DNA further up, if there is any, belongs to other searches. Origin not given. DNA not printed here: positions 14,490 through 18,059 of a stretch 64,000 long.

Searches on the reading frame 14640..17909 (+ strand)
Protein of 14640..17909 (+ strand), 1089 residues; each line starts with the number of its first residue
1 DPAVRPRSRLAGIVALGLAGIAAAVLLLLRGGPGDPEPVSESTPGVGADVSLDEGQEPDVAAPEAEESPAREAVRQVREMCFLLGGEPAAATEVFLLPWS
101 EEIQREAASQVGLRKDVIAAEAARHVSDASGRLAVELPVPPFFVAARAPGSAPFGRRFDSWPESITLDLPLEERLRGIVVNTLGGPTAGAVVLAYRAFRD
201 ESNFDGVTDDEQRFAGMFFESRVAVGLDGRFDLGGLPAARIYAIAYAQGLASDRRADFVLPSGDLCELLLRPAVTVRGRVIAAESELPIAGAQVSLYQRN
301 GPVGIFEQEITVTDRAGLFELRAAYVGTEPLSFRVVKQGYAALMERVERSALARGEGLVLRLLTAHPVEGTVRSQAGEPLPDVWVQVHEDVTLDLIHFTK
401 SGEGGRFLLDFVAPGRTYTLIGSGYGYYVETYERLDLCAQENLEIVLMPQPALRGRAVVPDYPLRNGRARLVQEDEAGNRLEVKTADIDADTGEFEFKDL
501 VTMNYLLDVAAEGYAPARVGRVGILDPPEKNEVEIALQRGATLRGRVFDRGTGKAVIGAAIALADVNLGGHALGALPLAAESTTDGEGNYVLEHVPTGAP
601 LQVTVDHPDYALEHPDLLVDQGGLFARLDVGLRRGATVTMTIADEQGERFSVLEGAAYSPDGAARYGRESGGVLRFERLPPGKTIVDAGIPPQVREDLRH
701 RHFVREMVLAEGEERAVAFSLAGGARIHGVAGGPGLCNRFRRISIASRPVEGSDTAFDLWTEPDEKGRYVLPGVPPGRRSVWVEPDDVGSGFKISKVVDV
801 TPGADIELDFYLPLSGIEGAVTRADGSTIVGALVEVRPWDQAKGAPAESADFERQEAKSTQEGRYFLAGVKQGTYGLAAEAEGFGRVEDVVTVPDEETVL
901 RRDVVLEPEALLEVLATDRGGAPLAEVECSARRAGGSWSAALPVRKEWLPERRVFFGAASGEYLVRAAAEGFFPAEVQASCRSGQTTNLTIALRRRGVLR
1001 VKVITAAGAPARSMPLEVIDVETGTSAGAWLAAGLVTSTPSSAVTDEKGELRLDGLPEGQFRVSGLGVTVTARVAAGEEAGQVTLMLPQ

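Call 56: search_protein_families(library=pfam, proteins=[window:14640-17909:+], max_evalue=0.00001)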
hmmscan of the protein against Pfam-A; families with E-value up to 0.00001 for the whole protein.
window:14640-17909:+ (1089 aa): 4 families
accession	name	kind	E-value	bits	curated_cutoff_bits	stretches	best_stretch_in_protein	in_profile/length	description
PF13620.12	CarboxypepD_reg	-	1.8e-56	188.9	32.3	3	817-906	2-81/82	Carboxypeptidase regulatory-like domain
PF13715.12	CarbopepD_reg_2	-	1.2e-18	67.4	32.2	0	276-342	1-57/88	CarboxypepD_reg-like domain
PF08308.17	PEGA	-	3.8e-07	30.4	20.8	0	869-908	31-69/71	PEGA domain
PF17802.7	SpaA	-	9e-06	26.2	23.1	0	1041-1063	34-56/91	Prealbumin-like fold domain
